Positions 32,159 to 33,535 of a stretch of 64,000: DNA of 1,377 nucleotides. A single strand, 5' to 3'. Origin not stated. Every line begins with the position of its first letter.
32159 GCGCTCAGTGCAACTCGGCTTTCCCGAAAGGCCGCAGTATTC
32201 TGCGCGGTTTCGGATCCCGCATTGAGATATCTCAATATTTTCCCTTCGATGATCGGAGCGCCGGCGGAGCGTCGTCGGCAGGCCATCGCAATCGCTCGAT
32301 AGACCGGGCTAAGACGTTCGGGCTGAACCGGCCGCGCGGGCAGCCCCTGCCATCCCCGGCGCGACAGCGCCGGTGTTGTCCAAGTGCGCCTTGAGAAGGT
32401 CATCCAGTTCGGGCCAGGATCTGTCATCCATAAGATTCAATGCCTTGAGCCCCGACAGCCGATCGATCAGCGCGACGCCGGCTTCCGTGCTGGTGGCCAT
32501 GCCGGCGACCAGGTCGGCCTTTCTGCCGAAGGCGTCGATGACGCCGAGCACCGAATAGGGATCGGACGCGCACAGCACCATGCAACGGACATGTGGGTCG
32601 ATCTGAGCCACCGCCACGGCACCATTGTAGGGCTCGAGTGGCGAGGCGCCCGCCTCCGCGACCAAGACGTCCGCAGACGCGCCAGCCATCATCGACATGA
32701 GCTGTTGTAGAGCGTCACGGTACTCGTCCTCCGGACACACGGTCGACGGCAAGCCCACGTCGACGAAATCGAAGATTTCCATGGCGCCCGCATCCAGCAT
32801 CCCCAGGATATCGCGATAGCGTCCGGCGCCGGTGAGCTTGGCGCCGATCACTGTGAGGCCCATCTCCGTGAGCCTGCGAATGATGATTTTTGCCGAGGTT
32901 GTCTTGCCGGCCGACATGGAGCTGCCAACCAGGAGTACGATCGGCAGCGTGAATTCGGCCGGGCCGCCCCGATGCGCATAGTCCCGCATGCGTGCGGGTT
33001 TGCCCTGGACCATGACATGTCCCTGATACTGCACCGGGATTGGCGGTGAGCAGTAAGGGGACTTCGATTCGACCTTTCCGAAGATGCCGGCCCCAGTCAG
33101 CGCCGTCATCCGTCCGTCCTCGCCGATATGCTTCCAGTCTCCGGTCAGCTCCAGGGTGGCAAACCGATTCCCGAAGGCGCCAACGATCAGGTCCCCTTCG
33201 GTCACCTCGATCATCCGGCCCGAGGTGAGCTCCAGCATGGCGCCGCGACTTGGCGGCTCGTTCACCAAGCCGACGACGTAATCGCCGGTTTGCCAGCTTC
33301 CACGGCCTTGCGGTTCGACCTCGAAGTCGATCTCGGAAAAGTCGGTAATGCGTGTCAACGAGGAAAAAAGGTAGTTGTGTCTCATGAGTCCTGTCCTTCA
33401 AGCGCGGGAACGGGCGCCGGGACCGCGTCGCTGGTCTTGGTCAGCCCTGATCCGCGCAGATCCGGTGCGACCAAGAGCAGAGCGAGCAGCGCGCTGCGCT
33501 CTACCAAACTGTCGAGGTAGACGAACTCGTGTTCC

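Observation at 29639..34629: Predicted operon of M20 peptidase, P-loop protein, two CBS proteins and a 2-phosphoglycerate-kinase-like protein, with a FixK box and a neighbouring histidine phosphatase: a possible bacterial (cyclic) 2,3-diphosphoglycerate-type pathway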

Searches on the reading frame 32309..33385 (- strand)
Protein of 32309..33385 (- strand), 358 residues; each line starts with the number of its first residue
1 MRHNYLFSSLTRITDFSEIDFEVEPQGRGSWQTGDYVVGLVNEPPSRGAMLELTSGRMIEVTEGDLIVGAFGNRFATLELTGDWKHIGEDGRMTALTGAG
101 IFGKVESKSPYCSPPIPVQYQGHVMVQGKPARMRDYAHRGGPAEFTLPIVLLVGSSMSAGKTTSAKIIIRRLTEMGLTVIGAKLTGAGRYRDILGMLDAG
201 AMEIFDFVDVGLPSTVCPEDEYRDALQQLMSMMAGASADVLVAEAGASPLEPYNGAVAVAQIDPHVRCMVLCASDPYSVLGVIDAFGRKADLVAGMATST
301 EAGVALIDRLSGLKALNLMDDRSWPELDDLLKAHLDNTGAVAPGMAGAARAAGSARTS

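Call 3: search_protein_families(library=pfam, proteins=[window:32309-33385:-], max_evalue=0.01)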
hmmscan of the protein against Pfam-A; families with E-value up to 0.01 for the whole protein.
window:32309-33385:- (358 aa): 0 families

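Call 4: search_protein_families(library=ncbifam, proteins=[window:32309-33385:-], max_evalue=0.01)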
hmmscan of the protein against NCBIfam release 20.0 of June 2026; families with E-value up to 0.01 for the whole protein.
window:32309-33385:- (358 aa): 0 families

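Call 7: search_solved_structures(query=window:32309-33385:-, max_evalue=10, show_alignments=2)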
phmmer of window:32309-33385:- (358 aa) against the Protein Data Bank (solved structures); distinct sequences matched with E-value up to 10: 2.
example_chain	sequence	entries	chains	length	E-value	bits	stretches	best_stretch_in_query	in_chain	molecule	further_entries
2yg8_A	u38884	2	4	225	0.11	14.9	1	247-314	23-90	DNA-3-methyladenine glycosidase II, putative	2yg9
6uz7_Br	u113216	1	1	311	0.45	12.9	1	281-355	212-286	60S acidic ribosomal protein P0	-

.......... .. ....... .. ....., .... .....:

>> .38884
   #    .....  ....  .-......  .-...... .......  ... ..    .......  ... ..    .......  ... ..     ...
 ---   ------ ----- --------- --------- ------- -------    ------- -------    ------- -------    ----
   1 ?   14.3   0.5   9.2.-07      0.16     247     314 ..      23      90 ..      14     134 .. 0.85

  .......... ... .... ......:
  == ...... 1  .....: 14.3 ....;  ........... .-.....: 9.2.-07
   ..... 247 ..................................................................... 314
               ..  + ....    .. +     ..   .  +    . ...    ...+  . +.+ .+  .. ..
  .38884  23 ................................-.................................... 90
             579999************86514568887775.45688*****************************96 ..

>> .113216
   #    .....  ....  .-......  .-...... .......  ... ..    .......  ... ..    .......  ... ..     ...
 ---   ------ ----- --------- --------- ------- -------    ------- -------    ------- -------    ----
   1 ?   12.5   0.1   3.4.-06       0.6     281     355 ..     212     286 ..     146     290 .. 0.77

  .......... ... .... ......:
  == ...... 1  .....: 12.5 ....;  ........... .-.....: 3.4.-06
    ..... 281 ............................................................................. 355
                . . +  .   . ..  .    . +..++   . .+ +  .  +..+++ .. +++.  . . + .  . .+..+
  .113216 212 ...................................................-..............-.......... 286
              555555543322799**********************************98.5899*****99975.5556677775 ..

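Call 9: find_homologous_proteins(query=window:32309-33385:-)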
Query window:32309-33385:- (358 aa): 5147 proteins with E <= 0.001 among 8000 candidates; the best 120 are listed.
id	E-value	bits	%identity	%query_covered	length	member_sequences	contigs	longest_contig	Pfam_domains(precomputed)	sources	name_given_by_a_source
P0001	1.3e-234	796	100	100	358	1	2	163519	-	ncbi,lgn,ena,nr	ncbi:MAG: hypothetical protein QNJ94_19630 [Alphaproteobacteria bacterium]|nr:hypothetical protein [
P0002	3.2e-157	541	72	94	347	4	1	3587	-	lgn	-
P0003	4.0e-157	541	71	94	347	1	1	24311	-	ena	-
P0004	1.9e-148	512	69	99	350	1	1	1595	-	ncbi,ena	-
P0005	2.9e-148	512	68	97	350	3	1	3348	-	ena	-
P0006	1.5e-146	506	69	94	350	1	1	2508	-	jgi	-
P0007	2.0e-145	502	66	99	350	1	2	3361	-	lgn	-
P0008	5.1e-127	442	62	94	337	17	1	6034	-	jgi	jgi:hypothetical protein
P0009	5.1e-127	442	62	94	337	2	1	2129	-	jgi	-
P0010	1.0e-126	441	61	94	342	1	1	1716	-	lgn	-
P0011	1.9e-125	437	62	94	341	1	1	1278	-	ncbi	-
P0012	2.3e-125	436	61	94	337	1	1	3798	-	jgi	-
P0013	3.6e-125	436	61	94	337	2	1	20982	-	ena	-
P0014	5.4e-125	435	60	95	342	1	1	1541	-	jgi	jgi:hypothetical protein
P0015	1.2e-124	434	60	94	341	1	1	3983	-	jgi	-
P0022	2.3e-123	430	61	94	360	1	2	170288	-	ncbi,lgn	ncbi:MAG: hypothetical protein AB1425_05885 [Actinomycetota bacterium]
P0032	5.3e-123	429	60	94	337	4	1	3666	PF07755.18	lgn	-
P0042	9.0e-122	425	59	94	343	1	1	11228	PF07755.18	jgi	jgi:hypothetical protein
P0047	3.2e-121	423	60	94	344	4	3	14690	PF07755.18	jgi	jgi:hypothetical protein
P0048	3.6e-121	423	60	94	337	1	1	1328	PF07755.18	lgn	-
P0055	6.1e-121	422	62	93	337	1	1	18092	PF07755.18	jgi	jgi:hypothetical protein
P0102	3.6e-118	413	59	94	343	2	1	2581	PF07755.18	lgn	-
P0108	6.6e-118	412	59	94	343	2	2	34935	PF07755.18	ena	-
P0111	8.4e-118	412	57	93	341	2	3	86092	-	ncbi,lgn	ncbi:MAG: hypothetical protein WD021_07820 [Rhodothermales bacterium]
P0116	1.2e-117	411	57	94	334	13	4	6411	PF07755.18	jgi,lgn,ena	-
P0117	1.3e-117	411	57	94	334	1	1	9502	PF07755.18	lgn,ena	-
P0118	1.8e-117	411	60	92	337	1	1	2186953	-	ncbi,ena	-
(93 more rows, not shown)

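Call 10: find_encoding_contigs(protein=P0022, flank=6000, max_places=2)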
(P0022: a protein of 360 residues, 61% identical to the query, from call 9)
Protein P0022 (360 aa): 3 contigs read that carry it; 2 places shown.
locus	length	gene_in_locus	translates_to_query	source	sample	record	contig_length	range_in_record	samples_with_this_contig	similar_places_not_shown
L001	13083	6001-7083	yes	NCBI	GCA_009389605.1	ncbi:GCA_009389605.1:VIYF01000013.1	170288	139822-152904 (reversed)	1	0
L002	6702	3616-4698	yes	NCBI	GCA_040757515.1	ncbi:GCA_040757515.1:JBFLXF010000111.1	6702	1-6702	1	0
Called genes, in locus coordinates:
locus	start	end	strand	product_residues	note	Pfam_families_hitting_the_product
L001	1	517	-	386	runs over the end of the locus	PF01594:AI-2E_transport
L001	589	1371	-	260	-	PF21948:LplA-B_cat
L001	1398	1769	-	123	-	-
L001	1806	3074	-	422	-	PF07992:Pyr_redox_2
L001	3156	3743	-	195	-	PF07681:DoxX (weak)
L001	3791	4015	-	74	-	PF11127:YgaP-like_TM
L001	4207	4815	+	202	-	PF01613:Flavin_Reduct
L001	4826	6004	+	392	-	PF01546:Peptidase_M20, PF07687:M20_dimer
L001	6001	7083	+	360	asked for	-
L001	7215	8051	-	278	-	PF02683:DsbD_TM, PF13386:DsbD_2 (weak)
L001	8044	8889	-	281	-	PF13462:Thioredoxin_4, PF01323:DSBA, PF13743:Thioredoxin_5 (weak)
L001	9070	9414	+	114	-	PF12840:HTH_20, PF01022:HTH_5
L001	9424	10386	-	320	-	PF01544:CorA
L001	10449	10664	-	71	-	PF13396:PLDc_N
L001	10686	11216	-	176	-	-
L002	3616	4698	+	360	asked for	-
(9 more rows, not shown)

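Call 11: find_encoding_contigs(protein=P0118, flank=6000, max_places=2)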
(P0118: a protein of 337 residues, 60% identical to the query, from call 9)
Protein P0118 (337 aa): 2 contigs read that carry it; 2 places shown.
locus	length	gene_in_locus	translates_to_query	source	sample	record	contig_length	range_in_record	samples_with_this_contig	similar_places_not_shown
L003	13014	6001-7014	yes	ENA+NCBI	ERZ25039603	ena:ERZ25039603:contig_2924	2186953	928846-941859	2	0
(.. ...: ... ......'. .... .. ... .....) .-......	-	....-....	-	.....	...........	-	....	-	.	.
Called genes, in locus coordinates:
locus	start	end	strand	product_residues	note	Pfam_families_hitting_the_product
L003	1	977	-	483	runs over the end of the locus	PF26549:Tricorn_N (faint), PF26550:Tricorn_2nd, PF02129:Peptidase_S15 (faint), PF00561:Abhydrolase_1 (weak), PF00326:Peptidase_S9, PF01738:DLH, PF07859:Abhydrolase_3 (weak), PF20434:BD-FAE (weak)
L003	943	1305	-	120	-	-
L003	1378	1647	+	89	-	-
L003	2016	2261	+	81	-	PF10711:DUF2513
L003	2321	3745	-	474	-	PF00034:Cytochrom_C (faint), PF13442:Cytochrome_CBB3 (faint), PF21419:RoxA-like_Cyt-c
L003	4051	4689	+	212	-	PF01613:Flavin_Reduct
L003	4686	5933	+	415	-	PF01546:Peptidase_M20, PF07687:M20_dimer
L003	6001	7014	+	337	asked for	-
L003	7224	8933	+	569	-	PF00501:AMP-binding, PF13193:AMP-binding_C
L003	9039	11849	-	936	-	PF25487:ETR1_N, PF00989:PAS (weak), PF08448:PAS_4, PF13426:PAS_9, PF00512:HisKA, PF02518:HATPase_c, PF00072:Response_reg, PF01627:Hpt (weak)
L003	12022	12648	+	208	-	PF04542:Sigma70_r2 (faint), PF04545:Sigma70_r4, PF08281:Sigma70_r4_2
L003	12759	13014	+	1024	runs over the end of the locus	PF00069:Pkinase, PF01636:APH, PF07714:PK_Tyr_Ser-Thr, PF00069:Pkinase, PF13428:TPR_14 (faint), PF00515:TPR_1 (faint), PF07719:TPR_2 (faint), PF13424:TPR_12 (weak), +2 more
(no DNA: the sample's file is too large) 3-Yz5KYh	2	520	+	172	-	?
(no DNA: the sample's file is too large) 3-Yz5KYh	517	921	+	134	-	PF01546:Peptidase_M20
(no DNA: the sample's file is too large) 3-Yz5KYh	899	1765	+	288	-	PF01546:Peptidase_M20, PF07687:M20_dimer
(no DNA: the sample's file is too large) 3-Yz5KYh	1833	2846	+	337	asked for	-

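Call 12: find_encoding_contigs(protein=P0111, flank=6000, max_places=2)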
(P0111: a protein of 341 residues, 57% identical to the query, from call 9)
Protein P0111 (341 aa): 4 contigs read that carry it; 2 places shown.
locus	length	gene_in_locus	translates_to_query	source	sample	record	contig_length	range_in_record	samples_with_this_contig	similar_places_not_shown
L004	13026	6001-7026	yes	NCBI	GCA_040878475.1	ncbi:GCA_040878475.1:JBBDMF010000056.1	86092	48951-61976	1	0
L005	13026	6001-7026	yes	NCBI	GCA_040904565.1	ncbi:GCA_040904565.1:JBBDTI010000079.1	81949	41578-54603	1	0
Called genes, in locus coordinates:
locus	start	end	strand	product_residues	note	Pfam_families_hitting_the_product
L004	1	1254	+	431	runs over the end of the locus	PF05048:NosD, PF13229:Beta_helix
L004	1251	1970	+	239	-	PF00005:ABC_tran, PF02463:SMC_N (faint), PF13304:AAA_21 (faint)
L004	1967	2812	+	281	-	PF12679:ABC2_membrane_2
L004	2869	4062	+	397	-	PF07992:Pyr_redox_2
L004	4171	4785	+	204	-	PF01613:Flavin_Reduct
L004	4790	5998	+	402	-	PF01546:Peptidase_M20, PF07687:M20_dimer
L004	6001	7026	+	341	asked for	-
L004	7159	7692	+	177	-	PF04542:Sigma70_r2, PF04545:Sigma70_r4 (faint), PF08281:Sigma70_r4_2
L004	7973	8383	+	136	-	PF00011:HSP20, PF17886:ArsA_HSP20 (weak)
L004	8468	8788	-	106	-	-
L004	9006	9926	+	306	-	PF00056:Ldh_1_N, PF02866:Ldh_1_C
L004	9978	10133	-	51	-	-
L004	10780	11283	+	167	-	PF00571:CBS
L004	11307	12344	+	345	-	PF00582:Usp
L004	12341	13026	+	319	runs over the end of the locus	PF00582:Usp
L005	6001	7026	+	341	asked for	-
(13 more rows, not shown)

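Call 34: predict_structure(alignment_id=A1)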
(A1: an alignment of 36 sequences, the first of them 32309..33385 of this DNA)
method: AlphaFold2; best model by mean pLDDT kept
length: 358 residues; sequences in the alignment: 36
mean_pLDDT: 90.3   pTM: 0.88
mean pLDDT of the five models: 90.3, 90.2, 89.8, 88.0, 87.8
residues with pLDDT >= 90: 278; 70-90: 53; 50-70: 6; < 50: 21
segments of 3 or more residues with pLDDT < 50: 339-358
pLDDT, mean of each block of 10 residues (from residue 1): 85 96 96 98 83 95 96 90 96 96 95 93 98 92 93 85 97 98 92 94 97 95 96 95 82 90 95 91 83 95 96 96 97 77 45 45
secondary structure, 60 per line:
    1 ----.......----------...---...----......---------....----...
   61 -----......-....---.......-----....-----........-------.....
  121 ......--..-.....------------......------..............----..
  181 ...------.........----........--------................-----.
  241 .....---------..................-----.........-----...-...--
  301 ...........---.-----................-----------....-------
elements in order: E5-8 E22-24 E35-40 E50-53 E58-60 E66-71 E73-76 E80-83 E92-95 E101-108 E116-126 H133-136 E149-154 H161-174 E179-183 H190-198 E203-206 H207-210 H219-234 E240-245 H255-265 E266-272 H278-286 E292-294 H301-311 H321-336 H348-351

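Call 37: fold_search(model_id=the predicted structure, library=pdb)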
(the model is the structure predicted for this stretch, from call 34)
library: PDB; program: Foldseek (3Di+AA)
matches with E <= 10: 1681; with E <= 0.001: 113
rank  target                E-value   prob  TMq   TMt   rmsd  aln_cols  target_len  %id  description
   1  5l3s_C                5.7e-06  1.00  0.35  0.45  11.1       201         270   13  Structure of the GTPase heterodimer of crenarchaeal SRP54 and FtsY (released 2016-06-08)
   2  2hf8_B                1.3e-05  1.00  0.37  0.59   5.2       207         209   13  Crystal structure of HypB from Methanocaldococcus jannaschii in the triphosphate form, in complex with zinc (released 2006-07-04)
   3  5l3s_A                1.9e-05  1.00  0.36  0.45   7.9       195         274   14  Structure of the GTPase heterodimer of crenarchaeal SRP54 and FtsY (released 2016-06-08)
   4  5l3s_E                2.2e-05  1.00  0.35  0.45   9.6       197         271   15  Structure of the GTPase heterodimer of crenarchaeal SRP54 and FtsY (released 2016-06-08)
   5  3of5_B                2.3e-05  1.00  0.37  0.57   5.2       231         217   12  Crystal Structure of a Dethiobiotin Synthetase from Francisella tularensis subsp. tularensis SCHU S4 (released 2011-02-02)
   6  7epk                  2.3e-05  1.00  0.35  0.30   8.5       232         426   16  Crystal Structure of Signal Recognition Particle 54 kDa protein (SRP54) from Aeropyrum pernix K1 in Complex with GDP (released 2021-05-19)
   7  1jpn_A                3.2e-05  1.00  0.34  0.41   7.5       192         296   18  GMPPNP Complex of SRP GTPase NG Domain (released 2002-02-02)
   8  5l3s_G                3.2e-05  1.00  0.35  0.43   9.6       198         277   15  Structure of the GTPase heterodimer of crenarchaeal SRP54 and FtsY (released 2016-06-08)
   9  6frk_x                3.2e-05  1.00  0.35  0.34  11.0       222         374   12  Structure of a prehandover mammalian ribosomal SRP and SRP receptor targeting complex (released 2018-03-28)
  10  1okk_A                3.8e-05  1.00  0.35  0.42   9.0       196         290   20  HOMO-HETERODIMERIC COMPLEX OF THE SRP GTPASES (released 2004-01-19)
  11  1okk_D                4.0e-05  1.00  0.34  0.44   6.1       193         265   20  HOMO-HETERODIMERIC COMPLEX OF THE SRP GTPASES (released 2004-01-19)
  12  1vma_A                4.0e-05  1.00  0.34  0.40  10.5       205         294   14  Crystal structure of Cell division protein ftsY (TM0570) from Thermotoga maritima at 1.60 A resolution (released 2004-09-28)
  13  2cnw_E                4.3e-05  1.00  0.34  0.42   8.8       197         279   20  GDPALF4 complex of the SRP GTPases Ffh and FtsY (released 2006-10-11)
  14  3dm5_B                4.9e-05  1.00  0.35  0.31  10.6       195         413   18  Structures of SRP54 and SRP19, the two proteins assembling the ribonucleic core of the Signal Recognition Particle fro (released 2008-11-04)
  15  7o9f_B                5.5e-05  1.00  0.33  0.38   8.4       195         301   13  Bacillus subtilis Ffh in complex with ppGpp (released 2022-02-02)
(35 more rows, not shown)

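Call 46: find_related_loci(query=A1, collection=metagenome_contigs, flank=7000)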
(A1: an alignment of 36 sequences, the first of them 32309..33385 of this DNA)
Query A1 (358 aa) in metagenome_contigs; peptide patterns used: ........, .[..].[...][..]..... (x = any residue, [..] = any of these).
600 stretches matched a pattern (row limit reached: there are more); 417 encode a relative of the query (tblastn E <= 1e-3); the best 80 are kept; 80 distinct loci.
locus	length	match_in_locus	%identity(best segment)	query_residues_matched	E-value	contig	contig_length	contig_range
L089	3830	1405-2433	67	1-347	6e-158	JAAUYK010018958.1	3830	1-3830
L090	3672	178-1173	60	4-335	9e-131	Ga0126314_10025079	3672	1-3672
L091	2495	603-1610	58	1-336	6e-133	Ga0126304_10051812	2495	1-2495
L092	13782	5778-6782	59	1-335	5e-126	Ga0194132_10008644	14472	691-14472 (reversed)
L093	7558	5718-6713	60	1-332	1e-125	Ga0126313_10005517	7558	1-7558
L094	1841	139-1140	59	1-335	2e-133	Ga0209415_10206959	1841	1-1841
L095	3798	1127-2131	61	1-335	7e-127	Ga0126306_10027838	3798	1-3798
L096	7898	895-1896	58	1-335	1e-122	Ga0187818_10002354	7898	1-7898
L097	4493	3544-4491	61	1-316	5e-124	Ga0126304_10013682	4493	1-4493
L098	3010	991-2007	55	4-342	1e-119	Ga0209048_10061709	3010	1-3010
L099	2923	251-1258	53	1-335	3e-119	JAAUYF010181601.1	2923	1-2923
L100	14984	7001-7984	56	6-335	1e-114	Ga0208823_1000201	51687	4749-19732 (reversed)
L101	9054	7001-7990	53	3-332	9e-115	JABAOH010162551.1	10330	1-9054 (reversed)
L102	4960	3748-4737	53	1-332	1e-114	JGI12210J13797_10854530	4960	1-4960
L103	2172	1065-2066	55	2-335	7e-121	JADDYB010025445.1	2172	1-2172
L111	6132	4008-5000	53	2-332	2e-110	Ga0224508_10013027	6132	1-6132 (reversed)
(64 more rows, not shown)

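Call 49: search_protein_representatives(protein=window:32309-33385:-)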
Query: 358 residues. Proteins with E-value up to 0.001 (for the whole library): 1137; up to 1e-10: 653; up to 1e-30: 78. The best 150 are listed.
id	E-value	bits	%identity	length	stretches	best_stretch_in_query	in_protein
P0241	2.6e-99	349.1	52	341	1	6-335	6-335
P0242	5.9e-98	344.7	47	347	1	1-333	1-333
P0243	3.6e-97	342.1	49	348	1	6-348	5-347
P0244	3.0e-95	335.8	50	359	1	7-333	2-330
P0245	6.2e-90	318.3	48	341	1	1-323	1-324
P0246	3.7e-85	302.6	45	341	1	5-336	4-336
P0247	9.9e-82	291.3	45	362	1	19-335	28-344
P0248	1.2e-79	284.4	46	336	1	4-334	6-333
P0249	3.5e-79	282.9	42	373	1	2-341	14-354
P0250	4.8e-79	282.5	43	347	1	6-342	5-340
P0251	1.8e-78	280.6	50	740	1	28-343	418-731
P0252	1.5e-77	277.5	45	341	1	5-322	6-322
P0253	8.0e-77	275.2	56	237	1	50-274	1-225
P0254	1.4e-75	271.1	47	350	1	8-332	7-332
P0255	5.6e-75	269.1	45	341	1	6-334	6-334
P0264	2.8e-60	220.8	44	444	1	4-320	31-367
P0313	1.8e-32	129.3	34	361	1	26-322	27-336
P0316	2.9e-31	125.3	39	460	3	144-284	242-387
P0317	7.5e-31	124.0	34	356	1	31-322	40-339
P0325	2.2e-29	119.2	31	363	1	33-331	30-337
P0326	3.1e-29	118.7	32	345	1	1-336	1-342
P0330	1.8e-28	116.2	40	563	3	183-282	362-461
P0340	6.9e-28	114.3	30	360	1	46-337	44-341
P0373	1.2e-24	103.7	33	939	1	18-285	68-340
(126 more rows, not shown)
